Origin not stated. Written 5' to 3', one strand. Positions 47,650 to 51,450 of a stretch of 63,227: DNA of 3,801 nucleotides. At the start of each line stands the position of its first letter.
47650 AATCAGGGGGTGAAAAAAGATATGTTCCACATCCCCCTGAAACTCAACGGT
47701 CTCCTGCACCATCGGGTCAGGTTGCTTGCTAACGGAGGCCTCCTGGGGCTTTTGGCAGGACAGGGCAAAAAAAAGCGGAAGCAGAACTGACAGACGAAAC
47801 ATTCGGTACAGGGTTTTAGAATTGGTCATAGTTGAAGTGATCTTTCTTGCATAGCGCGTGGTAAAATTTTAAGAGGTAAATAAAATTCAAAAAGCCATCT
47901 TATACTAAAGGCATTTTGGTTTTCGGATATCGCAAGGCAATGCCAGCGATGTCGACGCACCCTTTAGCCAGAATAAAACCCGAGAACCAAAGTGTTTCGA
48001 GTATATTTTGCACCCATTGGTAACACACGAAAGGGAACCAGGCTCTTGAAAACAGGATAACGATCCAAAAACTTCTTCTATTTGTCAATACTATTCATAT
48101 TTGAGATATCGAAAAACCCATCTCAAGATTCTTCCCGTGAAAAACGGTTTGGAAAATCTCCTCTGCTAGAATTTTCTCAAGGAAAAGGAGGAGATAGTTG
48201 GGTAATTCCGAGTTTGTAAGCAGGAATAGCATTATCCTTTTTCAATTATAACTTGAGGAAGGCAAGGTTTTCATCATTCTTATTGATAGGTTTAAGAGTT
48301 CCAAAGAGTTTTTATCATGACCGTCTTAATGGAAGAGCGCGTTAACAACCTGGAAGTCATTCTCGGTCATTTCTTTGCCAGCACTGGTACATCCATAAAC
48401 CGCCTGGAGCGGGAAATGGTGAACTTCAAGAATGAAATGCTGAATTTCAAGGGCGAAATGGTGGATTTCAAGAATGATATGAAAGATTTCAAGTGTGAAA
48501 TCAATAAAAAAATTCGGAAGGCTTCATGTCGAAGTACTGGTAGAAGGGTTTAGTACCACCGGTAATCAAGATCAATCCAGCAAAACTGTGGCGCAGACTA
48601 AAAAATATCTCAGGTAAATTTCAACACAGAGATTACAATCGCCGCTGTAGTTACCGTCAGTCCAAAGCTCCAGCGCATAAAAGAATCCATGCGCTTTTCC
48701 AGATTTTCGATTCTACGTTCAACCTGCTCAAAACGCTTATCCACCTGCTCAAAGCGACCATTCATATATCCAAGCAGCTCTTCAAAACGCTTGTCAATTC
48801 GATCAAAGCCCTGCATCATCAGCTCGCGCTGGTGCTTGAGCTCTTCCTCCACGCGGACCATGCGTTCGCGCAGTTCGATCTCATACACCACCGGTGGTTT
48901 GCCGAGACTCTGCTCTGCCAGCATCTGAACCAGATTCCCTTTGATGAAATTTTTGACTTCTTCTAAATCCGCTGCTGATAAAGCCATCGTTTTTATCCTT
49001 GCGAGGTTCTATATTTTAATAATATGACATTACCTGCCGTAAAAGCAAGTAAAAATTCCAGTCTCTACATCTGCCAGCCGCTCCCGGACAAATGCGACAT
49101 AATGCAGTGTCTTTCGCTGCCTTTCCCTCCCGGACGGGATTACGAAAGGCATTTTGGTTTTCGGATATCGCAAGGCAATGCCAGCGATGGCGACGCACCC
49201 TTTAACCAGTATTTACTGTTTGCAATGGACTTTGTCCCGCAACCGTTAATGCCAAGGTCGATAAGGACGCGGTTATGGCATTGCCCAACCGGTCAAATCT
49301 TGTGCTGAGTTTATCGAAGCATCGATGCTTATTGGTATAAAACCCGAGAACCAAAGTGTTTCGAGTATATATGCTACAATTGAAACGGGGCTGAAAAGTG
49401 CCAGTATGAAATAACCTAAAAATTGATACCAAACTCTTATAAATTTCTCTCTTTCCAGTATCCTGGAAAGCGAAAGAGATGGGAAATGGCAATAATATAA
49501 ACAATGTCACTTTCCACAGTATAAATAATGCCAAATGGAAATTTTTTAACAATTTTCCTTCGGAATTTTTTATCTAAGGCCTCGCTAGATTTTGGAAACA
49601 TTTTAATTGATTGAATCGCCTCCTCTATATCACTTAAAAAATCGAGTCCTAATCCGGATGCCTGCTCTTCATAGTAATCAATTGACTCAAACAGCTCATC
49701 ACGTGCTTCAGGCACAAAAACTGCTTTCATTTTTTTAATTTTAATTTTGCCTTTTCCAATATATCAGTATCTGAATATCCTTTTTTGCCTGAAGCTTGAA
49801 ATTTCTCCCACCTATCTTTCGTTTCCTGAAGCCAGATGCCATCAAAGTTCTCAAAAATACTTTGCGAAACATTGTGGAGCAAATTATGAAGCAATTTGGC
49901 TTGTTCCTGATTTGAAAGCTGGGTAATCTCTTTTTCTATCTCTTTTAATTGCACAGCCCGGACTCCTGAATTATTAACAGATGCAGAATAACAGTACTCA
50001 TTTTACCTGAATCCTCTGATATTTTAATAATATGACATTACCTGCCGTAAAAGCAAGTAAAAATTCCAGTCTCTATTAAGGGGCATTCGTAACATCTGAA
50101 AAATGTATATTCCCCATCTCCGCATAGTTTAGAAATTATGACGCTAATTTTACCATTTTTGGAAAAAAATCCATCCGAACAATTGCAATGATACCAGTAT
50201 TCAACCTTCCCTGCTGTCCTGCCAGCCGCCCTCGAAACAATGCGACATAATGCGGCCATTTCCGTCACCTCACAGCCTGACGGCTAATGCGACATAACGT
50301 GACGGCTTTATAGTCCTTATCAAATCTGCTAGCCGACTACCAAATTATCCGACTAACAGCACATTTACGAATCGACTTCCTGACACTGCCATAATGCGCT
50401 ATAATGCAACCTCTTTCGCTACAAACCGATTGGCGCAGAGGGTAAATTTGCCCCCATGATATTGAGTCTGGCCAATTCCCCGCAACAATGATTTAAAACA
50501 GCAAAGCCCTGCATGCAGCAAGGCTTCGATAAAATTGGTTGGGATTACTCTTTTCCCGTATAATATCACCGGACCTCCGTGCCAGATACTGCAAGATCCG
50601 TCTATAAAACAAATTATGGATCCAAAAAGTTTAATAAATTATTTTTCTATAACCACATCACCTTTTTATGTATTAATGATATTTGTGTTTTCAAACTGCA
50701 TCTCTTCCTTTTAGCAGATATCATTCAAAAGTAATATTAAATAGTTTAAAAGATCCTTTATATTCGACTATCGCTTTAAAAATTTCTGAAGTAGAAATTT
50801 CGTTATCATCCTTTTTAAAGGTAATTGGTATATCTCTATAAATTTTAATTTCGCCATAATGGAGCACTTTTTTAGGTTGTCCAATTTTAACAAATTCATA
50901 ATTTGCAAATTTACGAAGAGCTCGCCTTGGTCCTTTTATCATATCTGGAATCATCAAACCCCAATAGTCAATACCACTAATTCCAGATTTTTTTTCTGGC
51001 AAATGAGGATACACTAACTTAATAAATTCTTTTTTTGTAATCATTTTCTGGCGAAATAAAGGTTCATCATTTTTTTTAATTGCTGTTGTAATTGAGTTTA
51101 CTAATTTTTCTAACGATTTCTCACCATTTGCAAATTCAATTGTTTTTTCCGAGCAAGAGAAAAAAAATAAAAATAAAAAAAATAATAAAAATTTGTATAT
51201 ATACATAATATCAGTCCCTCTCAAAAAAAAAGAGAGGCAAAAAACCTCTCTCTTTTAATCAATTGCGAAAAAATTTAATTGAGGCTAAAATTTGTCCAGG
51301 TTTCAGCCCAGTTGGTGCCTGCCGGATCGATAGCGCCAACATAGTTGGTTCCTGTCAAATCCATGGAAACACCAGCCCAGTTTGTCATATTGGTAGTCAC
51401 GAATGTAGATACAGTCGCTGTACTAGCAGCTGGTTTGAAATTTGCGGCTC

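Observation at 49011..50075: Toxin-antitoxin operon and DUF1640-like gene each preceded by an identical 57-bp promoter-containing repeat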

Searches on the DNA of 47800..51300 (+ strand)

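Call 18: search_rna_families(source=window, start=47800, end=51300, threshold=evalue, max_evalue=5)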
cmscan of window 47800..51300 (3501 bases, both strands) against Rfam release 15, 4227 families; matches with E-value up to 5: 7.
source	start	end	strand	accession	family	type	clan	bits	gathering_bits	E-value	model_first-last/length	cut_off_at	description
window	50782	50869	+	RF02568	UptR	Gene; sRNA;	-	23.7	100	0.88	1-92/92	no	Escherichia coli small RNA (uptR) gene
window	50679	50751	+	RF02107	DLEU2_3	Gene; lncRNA;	-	23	60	2.9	1-76/76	no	Deleted in lymphocytic leukemia 2 conserved region 3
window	51185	51260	+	RF02029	sraA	Gene; sRNA;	-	21.9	56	3.9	1-95/95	no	sraA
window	50451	50531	+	RF00291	snoR639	Gene; snRNA; snoRNA; HACA-box;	-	20.5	42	0.3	1-140/140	no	Small nucleolar RNA snoR639/H1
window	48936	49007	+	RF00273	SNORD59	Gene; snRNA; snoRNA; CD-box;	CL00065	18.7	45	3.4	1-73/73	no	Small nucleolar RNA SNORD59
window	49702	49802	+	RF03517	MIR5225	Gene; miRNA;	-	17.5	72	2.9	1-126/126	no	MIR5225 microRNA precursor family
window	48311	48364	-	RF01905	HOTAIR_2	Gene; lncRNA;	-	14.4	60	4.1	1-69/69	no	HOTAIR conserved region 2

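Call 53: search_dna_similar(query=window:48600-50720:+, collection=plasmids, mode=distant, max_rows=10)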
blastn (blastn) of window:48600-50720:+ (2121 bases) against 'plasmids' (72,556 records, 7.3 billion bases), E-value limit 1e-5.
No match.

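Call 54: search_dna_similar(query=window:48600-50720:+, collection=phages, mode=distant, max_rows=10)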
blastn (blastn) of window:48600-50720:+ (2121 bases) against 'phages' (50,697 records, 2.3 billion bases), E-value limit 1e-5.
No match.

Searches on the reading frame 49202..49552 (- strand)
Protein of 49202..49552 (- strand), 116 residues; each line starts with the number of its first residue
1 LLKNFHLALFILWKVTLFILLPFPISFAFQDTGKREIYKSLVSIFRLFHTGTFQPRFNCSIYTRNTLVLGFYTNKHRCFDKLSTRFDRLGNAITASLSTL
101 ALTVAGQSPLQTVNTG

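Call 7: search_protein_families(library=pfam, proteins=[window:49202-49552:-], max_evalue=0.01)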
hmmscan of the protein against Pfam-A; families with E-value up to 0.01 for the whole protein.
window:49202-49552:- (116 aa): 0 families

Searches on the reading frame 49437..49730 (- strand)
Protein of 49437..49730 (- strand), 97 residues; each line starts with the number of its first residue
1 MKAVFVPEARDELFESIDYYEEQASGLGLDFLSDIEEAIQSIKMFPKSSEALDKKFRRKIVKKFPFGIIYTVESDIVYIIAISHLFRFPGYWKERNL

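Call 7: search_protein_families(library=pfam, proteins=[window:49437-49730:-], max_evalue=0.01)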
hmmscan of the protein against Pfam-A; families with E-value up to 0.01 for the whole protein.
window:49437-49730:- (97 aa): 1 family
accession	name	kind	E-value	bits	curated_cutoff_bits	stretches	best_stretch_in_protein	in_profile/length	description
PF05016.21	ParE_toxin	-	2e-07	31.9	23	1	5-84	3-84/89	ParE toxin of type II toxin-antitoxin system, parDE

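Call 15: find_encoding_contigs(protein=window:49437-49730:-, flank=10000, max_places=10)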
Protein window:49437-49730:- (97 aa): 2 contigs read that carry it; 2 places shown.
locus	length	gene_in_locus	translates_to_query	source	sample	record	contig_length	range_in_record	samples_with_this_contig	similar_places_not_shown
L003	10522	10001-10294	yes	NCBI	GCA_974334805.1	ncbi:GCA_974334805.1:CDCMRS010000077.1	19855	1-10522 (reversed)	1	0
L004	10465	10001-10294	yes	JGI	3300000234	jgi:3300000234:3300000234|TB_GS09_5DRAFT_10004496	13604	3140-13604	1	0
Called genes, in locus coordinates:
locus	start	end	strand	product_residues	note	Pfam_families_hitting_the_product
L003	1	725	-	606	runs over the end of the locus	PF00512:HisKA, PF02518:HATPase_c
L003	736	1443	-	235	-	PF00072:Response_reg, PF23198:PDE8A_N (weak), PF00486:Trans_reg_C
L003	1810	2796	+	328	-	PF01618:MotA_ExbB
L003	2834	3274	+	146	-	PF02472:ExbD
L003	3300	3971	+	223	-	PF03544:TonB_C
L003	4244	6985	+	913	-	PF13620:CarboxypepD_reg, PF13715:CarbopepD_reg_2, PF07715:Plug, PF00593:TonB_dep_Rec_b-barrel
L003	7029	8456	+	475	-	PF28492:Beta_helix_4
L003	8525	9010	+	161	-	-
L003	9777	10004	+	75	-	-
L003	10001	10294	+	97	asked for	PF05016:ParE_toxin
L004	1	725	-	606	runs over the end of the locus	PF00512:HisKA, PF02518:HATPase_c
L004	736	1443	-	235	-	PF00072:Response_reg, PF23198:PDE8A_N (weak), PF00486:Trans_reg_C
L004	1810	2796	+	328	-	PF01618:MotA_ExbB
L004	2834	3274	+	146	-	PF02472:ExbD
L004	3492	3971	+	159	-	PF03544:TonB_C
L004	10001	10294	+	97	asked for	PF05016:ParE_toxin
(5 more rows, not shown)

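Call 37: find_related_loci(query=window:49437-49730:-, collection=genome_contigs, flank=3000)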
Query window:49437-49730:- (97 aa) in genome_contigs; peptide patterns used: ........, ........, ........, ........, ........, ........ (x = any residue, [..] = any of these).
115 stretches matched a pattern; 2 encode a relative of the query (tblastn E <= 1e-3); 2 distinct loci.
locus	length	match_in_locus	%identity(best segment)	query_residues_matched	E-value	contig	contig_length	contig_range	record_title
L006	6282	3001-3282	43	1-94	2e-25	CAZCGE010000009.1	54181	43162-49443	MAG TPA_asm: uncultured Devosia sp. isolate binchicken_co165_338 genome assembly, contig: k141_274379, whole genome shot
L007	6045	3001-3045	73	82-96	6e-6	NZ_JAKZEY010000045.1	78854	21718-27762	Anaerococcus sp. AGMB09787 9787_45, whole genome shotgun sequence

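Call 41: search_protein_families(library=ncbifam, proteins=[window:49437-49730:-], max_evalue=0.1)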
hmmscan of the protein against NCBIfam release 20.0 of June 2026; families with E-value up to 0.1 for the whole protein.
window:49437-49730:- (97 aa): 1 family
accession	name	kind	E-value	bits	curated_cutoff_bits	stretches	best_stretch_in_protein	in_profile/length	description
NF051438.1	CDNTAsocCap4MOROS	equivalog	0.072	11.9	160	1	31-80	177-225/464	CD-NTase-associated endodeoxyribonuclease Cap4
